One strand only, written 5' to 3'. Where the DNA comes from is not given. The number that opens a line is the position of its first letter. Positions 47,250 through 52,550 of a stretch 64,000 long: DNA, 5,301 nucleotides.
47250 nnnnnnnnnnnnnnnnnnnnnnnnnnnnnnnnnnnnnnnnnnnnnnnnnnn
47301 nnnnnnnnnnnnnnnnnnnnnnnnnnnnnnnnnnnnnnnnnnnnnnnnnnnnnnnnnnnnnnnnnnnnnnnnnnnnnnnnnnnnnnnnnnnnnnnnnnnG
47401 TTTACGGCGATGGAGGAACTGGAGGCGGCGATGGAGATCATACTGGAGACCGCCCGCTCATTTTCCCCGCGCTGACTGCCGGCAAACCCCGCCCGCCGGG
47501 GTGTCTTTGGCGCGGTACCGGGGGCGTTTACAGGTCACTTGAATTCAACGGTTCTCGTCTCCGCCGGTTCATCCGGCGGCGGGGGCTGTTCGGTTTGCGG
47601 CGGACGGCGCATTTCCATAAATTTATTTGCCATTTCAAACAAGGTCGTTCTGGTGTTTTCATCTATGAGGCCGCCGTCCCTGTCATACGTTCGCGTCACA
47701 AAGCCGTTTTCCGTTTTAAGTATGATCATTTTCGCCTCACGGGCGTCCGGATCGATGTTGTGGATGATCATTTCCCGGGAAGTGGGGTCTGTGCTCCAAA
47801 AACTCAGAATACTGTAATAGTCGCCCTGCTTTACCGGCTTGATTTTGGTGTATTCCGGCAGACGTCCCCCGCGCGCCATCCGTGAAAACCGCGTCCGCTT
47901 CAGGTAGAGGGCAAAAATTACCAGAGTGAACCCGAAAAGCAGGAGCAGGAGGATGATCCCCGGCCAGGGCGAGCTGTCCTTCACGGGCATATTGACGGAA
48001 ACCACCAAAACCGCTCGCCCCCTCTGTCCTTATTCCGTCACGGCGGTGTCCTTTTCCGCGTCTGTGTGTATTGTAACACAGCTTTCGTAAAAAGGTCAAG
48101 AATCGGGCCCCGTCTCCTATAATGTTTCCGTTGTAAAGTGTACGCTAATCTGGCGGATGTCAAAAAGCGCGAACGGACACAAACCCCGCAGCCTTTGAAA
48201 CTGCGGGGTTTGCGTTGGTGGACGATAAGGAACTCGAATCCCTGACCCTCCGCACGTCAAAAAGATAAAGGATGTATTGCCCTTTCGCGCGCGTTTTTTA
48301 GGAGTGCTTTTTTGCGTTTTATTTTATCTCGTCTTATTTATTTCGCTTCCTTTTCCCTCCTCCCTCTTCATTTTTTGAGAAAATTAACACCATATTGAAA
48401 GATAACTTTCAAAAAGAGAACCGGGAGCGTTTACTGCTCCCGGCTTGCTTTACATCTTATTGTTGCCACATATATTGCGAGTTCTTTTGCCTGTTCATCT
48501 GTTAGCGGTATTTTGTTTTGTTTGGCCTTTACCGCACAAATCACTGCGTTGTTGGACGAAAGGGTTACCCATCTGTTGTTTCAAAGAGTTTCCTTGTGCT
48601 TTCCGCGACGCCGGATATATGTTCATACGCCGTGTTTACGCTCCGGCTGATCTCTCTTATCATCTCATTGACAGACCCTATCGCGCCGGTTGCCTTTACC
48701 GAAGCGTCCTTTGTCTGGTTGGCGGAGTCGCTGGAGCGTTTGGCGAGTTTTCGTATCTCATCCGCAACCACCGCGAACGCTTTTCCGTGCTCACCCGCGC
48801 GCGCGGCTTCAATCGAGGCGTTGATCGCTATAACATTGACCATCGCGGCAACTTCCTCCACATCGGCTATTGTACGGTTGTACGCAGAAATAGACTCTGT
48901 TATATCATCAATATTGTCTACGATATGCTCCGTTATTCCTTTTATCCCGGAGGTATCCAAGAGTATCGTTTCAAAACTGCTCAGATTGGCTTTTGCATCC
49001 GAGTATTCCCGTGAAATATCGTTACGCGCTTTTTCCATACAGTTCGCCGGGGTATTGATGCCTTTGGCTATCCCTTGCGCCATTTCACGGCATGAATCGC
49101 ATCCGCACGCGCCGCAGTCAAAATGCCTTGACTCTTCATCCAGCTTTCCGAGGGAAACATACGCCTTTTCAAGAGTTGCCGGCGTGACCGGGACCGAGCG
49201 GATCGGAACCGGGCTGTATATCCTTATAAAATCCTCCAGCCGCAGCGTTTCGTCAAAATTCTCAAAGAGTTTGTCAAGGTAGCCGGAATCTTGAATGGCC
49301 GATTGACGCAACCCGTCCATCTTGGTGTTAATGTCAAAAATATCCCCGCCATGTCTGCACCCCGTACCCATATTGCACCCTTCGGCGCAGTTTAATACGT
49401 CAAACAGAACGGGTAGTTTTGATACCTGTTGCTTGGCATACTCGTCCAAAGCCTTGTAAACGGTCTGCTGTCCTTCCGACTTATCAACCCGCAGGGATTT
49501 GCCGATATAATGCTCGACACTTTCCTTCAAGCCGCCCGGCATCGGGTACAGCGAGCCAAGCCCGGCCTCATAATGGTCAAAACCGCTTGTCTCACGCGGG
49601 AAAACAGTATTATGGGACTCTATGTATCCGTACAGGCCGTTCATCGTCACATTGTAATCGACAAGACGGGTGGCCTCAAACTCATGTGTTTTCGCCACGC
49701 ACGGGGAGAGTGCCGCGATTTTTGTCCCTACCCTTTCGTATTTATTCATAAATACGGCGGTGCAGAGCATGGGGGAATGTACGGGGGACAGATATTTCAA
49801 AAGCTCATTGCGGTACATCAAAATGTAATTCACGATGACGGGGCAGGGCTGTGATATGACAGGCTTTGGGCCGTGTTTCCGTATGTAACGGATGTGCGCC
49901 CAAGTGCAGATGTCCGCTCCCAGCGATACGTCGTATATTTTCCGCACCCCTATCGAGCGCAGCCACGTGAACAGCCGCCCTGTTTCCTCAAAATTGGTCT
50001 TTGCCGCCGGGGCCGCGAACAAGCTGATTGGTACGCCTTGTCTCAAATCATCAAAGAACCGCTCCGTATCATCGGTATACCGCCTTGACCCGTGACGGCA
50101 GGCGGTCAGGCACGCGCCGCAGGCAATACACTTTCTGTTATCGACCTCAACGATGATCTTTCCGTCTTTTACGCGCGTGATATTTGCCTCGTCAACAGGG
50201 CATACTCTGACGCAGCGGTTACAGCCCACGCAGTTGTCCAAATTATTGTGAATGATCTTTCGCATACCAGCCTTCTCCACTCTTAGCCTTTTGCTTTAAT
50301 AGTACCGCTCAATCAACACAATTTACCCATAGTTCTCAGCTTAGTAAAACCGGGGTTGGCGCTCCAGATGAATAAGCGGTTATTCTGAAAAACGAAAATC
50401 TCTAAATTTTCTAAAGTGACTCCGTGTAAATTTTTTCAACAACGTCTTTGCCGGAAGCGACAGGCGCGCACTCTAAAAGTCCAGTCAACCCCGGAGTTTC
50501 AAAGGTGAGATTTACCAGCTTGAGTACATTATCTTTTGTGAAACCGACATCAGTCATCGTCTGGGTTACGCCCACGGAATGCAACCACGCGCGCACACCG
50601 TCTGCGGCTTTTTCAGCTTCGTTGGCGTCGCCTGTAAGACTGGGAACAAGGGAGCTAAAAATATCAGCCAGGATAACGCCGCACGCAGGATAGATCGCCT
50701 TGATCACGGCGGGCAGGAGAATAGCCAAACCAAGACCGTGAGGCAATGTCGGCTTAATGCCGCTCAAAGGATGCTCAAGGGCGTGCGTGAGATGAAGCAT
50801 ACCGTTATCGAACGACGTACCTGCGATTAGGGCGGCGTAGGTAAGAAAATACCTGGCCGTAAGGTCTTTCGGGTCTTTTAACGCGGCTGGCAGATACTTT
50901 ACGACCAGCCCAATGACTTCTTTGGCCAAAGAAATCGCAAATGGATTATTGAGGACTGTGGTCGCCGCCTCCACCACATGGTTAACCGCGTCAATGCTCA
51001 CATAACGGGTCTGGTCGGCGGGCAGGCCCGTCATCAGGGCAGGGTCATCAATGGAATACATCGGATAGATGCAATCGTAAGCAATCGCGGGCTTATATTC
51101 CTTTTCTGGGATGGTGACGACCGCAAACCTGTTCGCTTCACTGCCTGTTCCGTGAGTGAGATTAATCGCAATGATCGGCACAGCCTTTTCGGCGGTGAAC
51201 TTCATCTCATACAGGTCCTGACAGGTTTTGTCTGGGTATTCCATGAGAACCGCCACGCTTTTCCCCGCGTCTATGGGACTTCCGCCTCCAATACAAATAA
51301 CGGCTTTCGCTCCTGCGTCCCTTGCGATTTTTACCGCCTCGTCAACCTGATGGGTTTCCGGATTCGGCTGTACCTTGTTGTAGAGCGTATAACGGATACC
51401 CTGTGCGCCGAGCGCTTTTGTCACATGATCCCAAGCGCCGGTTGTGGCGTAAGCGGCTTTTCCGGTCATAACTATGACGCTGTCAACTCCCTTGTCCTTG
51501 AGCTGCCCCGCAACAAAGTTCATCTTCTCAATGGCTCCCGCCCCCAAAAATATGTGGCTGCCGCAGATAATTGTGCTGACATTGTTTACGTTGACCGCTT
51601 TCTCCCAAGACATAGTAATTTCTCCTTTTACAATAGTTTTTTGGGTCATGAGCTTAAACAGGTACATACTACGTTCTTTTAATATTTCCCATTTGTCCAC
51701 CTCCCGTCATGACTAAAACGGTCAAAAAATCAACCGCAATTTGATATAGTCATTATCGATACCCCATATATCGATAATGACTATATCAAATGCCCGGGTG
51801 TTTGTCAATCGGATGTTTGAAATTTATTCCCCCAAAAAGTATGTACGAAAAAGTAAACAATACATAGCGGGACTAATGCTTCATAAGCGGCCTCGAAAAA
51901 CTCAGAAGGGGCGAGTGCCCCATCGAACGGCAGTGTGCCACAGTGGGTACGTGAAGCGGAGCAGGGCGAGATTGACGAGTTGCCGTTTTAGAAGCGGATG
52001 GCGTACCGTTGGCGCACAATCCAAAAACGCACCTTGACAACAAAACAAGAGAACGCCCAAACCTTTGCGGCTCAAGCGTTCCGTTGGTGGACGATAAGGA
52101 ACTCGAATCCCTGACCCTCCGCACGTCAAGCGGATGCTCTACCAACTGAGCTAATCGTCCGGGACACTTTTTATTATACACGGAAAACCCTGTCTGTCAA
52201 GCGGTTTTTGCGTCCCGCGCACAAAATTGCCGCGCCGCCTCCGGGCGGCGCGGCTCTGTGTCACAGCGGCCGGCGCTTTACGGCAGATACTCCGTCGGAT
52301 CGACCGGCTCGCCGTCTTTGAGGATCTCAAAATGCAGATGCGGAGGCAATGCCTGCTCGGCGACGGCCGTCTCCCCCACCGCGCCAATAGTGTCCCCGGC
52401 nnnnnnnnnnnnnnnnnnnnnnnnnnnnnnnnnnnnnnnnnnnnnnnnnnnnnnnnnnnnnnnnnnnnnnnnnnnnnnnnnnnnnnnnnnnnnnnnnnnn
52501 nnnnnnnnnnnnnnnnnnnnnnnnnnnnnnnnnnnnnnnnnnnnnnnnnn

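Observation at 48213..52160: Integrase-less 3.8-kb islet inserted in tRNA-Val(GAC), bounded by 48-bp direct repeats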

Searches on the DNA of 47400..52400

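Call 50: search_rna_families(source=window, start=47400, end=52400, threshold=evalue, max_evalue=1)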
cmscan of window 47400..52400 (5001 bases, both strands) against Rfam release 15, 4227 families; matches with E-value up to 1: 7.
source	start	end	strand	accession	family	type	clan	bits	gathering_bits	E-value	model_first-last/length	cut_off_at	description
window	52088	52160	-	RF00005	tRNA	Gene; tRNA;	CL00001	65.5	29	4.3e-13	1-71/71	no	tRNA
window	51737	51793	-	RF03714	MIR774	Gene; miRNA;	-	28.8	80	0.018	1-98/98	no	MIR774 microRNA precursor family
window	48359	48448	-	RF01730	Termite-leu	Cis-reg;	-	26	51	0.017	1-78/78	no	Termite-leu RNA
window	51727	51804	+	RF03942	mir-5727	Gene; miRNA;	-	25.5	100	0.12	1-92/92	no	mir-5727 microRNA precursor family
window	51737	51793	-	RF03465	MIR9666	Gene; miRNA;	-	22.6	88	0.28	1-98/98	no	MIR9666 microRNA precursor family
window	51744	51786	-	RF03374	mir-2001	Gene; miRNA;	-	22.5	74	0.2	1-72/72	no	mir-2001 microRNA precursor family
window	51744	51786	+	RF03374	mir-2001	Gene; miRNA;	-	21.9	74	0.29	1-72/72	no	mir-2001 microRNA precursor family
